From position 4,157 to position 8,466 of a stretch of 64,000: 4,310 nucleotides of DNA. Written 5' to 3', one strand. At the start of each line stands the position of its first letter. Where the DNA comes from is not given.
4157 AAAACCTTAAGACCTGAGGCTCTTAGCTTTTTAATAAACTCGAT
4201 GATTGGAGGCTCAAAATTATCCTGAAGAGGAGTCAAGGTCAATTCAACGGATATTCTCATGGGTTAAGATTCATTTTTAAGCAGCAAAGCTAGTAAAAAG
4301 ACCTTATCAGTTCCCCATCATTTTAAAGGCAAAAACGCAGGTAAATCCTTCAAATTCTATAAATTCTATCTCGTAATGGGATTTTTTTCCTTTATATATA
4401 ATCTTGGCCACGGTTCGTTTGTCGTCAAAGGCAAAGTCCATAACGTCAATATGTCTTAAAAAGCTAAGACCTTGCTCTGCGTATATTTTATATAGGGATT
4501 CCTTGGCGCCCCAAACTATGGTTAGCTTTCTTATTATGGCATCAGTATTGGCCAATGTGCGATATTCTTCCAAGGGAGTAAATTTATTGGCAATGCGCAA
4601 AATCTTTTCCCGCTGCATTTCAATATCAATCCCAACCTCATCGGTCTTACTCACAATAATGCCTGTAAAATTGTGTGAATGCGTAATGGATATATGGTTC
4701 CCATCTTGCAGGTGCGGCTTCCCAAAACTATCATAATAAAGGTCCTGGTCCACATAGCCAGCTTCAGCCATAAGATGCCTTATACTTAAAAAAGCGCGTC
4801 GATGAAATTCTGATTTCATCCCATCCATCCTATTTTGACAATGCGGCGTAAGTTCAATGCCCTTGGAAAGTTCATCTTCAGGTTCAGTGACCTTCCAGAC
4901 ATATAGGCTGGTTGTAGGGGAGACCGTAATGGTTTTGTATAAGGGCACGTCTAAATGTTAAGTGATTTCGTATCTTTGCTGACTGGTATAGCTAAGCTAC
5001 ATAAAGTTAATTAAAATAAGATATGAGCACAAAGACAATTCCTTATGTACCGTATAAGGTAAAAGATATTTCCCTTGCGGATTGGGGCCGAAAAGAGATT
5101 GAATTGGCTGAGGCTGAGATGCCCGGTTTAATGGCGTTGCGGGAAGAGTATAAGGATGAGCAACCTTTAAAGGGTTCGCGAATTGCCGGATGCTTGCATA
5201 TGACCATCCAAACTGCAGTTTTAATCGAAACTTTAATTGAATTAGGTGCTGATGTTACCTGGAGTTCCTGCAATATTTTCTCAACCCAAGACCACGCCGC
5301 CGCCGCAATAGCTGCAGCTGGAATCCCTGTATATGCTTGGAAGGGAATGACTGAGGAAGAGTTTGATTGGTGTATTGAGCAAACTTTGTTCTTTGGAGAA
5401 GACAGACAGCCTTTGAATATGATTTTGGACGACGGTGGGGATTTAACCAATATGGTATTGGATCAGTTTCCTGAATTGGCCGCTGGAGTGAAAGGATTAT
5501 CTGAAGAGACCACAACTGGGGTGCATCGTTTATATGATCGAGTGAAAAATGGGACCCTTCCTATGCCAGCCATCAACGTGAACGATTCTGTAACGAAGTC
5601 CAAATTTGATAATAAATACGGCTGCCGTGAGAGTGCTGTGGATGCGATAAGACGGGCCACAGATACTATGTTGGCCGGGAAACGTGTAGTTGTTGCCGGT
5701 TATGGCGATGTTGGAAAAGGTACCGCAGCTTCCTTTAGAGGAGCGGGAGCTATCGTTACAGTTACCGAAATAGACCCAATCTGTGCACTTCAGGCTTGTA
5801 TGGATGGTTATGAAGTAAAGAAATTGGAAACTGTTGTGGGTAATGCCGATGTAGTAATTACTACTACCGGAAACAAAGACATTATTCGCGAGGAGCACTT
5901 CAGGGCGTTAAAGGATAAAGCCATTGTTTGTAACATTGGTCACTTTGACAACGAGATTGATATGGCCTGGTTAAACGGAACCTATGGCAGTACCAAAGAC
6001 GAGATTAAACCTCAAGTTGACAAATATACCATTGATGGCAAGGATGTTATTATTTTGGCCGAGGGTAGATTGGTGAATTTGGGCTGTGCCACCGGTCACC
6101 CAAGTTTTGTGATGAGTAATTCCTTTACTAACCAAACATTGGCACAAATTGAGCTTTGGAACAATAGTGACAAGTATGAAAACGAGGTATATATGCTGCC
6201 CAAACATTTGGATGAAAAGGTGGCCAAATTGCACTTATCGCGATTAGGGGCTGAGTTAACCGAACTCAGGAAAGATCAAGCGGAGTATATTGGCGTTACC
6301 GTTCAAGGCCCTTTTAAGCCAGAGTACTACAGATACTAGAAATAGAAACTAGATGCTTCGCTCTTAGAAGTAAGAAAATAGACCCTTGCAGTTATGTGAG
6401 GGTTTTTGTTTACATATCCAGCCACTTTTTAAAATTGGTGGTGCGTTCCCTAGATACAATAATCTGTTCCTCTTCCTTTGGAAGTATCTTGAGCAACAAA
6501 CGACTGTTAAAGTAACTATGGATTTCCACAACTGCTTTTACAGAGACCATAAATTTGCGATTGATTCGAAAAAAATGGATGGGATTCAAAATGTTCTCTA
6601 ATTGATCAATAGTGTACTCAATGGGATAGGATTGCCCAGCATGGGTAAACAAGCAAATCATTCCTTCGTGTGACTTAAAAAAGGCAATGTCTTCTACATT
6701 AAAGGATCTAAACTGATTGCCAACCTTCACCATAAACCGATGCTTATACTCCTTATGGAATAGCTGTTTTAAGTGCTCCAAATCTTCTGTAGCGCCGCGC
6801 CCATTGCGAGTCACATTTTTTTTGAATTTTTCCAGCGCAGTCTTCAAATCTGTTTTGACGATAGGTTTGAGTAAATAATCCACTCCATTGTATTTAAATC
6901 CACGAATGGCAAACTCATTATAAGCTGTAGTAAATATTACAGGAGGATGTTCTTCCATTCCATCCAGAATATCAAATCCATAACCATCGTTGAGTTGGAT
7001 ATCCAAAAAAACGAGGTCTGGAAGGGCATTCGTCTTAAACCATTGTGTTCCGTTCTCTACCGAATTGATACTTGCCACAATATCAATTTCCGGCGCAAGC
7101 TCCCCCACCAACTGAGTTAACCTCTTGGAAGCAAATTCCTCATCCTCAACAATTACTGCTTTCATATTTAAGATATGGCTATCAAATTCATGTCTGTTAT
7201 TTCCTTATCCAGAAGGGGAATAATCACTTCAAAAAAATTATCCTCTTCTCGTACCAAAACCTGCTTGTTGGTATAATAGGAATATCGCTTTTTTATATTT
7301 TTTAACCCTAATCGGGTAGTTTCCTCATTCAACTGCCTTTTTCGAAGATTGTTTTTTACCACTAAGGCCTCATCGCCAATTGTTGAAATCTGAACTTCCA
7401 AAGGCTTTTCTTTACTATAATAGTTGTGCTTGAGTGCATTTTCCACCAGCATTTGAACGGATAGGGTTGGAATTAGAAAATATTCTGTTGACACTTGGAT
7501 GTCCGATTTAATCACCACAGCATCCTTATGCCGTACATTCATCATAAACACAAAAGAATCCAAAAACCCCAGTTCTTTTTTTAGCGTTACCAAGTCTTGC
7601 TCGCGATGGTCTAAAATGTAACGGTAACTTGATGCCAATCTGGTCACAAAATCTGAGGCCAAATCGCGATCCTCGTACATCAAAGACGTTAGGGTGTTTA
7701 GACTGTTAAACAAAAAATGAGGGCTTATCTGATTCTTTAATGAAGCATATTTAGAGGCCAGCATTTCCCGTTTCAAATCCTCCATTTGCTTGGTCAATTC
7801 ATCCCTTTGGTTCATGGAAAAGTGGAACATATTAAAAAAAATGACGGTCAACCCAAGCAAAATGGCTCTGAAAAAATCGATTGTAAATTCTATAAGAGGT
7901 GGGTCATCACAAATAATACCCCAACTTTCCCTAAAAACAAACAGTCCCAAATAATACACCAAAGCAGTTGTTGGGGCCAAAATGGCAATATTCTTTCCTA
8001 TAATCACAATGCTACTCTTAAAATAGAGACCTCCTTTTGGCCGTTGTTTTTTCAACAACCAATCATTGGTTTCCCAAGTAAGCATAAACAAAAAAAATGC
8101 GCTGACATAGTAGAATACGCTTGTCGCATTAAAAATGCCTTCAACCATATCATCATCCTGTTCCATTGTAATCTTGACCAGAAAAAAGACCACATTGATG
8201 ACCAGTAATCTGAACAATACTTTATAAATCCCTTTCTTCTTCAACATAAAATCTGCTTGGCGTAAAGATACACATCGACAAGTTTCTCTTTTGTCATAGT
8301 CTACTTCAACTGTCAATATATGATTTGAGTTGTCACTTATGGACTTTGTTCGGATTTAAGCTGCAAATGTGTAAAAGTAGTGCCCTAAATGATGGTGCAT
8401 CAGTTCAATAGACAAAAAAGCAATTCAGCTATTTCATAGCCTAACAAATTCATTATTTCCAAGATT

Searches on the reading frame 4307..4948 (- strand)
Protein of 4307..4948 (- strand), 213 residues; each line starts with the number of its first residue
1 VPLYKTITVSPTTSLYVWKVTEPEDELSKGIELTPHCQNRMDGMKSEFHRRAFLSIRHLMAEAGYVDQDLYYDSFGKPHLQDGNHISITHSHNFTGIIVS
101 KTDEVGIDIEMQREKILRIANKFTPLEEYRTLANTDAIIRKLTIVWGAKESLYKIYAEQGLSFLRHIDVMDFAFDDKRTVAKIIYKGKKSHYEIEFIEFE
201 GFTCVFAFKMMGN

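Call 3: search_protein_families(library=pfam, proteins=[window:4307-4948:-], max_evalue=0.01)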
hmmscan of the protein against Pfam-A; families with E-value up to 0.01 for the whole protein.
window:4307-4948:- (213 aa): 1 family
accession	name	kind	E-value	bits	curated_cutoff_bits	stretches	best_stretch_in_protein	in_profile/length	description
PF01648.25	ACPS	-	1.5e-11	44.7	25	1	105-192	2-97/111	4'-phosphopantetheinyl transferase superfamily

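Call 4: search_protein_families(library=ncbifam, proteins=[window:4307-4948:-], max_evalue=0.01)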
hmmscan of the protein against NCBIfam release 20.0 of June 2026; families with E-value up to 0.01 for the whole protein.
window:4307-4948:- (213 aa): 5 families
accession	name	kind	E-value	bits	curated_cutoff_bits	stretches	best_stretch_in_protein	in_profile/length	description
NF042922.1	4PPT_HetI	equivalog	2.2e-06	27.2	370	1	69-170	83-192/235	4'-phosphopantetheinyl transferase HetI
NF007676.0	PRK10351.1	equivalog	8.6e-06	25.5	174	1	49-154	30-141/195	4'-phosphopantetheinyl transferase AcpT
NF047349.1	4PPT_AusB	equivalog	2.8e-05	23.7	225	1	74-175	69-167/205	aureusimine biosynthesis 4'-phosphopantetheinyl transferase AusB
NF050105.1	4PPT_PptT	exception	0.00024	20.5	365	1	56-158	49-158/220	4'-phosphopantetheinyl transferase PptT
NF007604.0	PRK10251.1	equivalog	0.00058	19.5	169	1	78-169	81-174/209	enterobactin synthase subunit EntD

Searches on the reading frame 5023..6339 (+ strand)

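Call 3: search_protein_families(library=pfam, proteins=[window:5023-6339:+], max_evalue=0.01)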
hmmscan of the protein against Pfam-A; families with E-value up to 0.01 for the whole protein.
window:5023-6339:+ (438 aa): 9 families
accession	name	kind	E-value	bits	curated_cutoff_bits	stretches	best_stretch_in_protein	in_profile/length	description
PF05221.23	AdoHcyase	-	1.4e-139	464.8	25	2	11-147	2-138/299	S-adenosyl-L-homocysteine hydrolase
PF00670.27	AdoHcyase_NAD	-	3.2e-77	258.6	27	1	197-358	1-162/162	S-adenosyl-L-homocysteine hydrolase, NAD binding domain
PF02826.25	2-Hacid_dh_C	-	2.6e-09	37.2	25.1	1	211-306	28-127/178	D-isomer specific 2-hydroxyacid dehydrogenase, NAD binding domain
PF13241.12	NAD_binding_7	-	4.4e-07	30.9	22.1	1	217-307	5-93/104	Putative NAD(P)-binding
PF02882.25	THF_DHG_CYH_C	-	2.8e-06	27.2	27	1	200-308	17-110/160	Tetrahydrofolate dehydrogenase/cyclohydrolase, NAD(P)-binding domain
PF07991.19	KARI_N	-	8.8e-06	25.8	20.6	1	217-291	2-80/165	Acetohydroxy acid isomeroreductase, NADPH-binding domain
PF00208.27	ELFV_dehydrog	-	0.0007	19.8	23.4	1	199-274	12-88/241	Glutamate/Leucine/Phenylalanine/Valine dehydrogenase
PF01488.26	Shikimate_DH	-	0.0028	18.1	24.3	1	216-297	9-99/138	Shikimate / quinate 5-dehydrogenase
PF00148.24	Oxidored_nitro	-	0.0028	17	28.6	0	202-248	256-301/399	Nitrogenase component 1 type Oxidoreductase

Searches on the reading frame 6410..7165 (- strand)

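Call 93: search_protein_families(library=pfam, proteins=[window:6410-7165:-], max_evalue=0.0001)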
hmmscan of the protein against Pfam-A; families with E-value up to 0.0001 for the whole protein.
window:6410-7165:- (251 aa): 2 families
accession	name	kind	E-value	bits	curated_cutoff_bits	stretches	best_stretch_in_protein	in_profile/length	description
PF04397.21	LytTR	-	4e-19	69.1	22.6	1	153-249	4-97/98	LytTr DNA-binding domain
PF00072.30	Response_reg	-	2.1e-14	54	30.2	1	4-111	2-110/111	Response regulator receiver domain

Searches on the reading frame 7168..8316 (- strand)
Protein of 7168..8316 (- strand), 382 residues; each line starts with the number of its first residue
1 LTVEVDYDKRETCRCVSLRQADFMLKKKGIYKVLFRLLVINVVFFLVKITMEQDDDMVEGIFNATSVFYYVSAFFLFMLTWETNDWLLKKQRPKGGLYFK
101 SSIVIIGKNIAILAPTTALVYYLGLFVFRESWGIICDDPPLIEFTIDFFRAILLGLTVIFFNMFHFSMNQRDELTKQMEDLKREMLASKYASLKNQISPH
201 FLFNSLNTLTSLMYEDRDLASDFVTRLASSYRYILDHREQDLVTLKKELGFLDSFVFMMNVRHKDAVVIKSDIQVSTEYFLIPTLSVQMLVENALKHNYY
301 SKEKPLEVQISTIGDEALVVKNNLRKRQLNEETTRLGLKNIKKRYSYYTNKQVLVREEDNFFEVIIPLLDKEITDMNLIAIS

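Call 93: search_protein_families(library=pfam, proteins=[window:7168-8316:-], max_evalue=0.0001)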
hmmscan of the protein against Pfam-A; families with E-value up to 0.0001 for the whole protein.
window:7168-8316:- (382 aa): 1 family
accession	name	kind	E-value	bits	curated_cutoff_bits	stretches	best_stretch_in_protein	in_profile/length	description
PF06580.19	His_kinase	-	3.8e-21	75.6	25.2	1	189-266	2-80/81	Histidine kinase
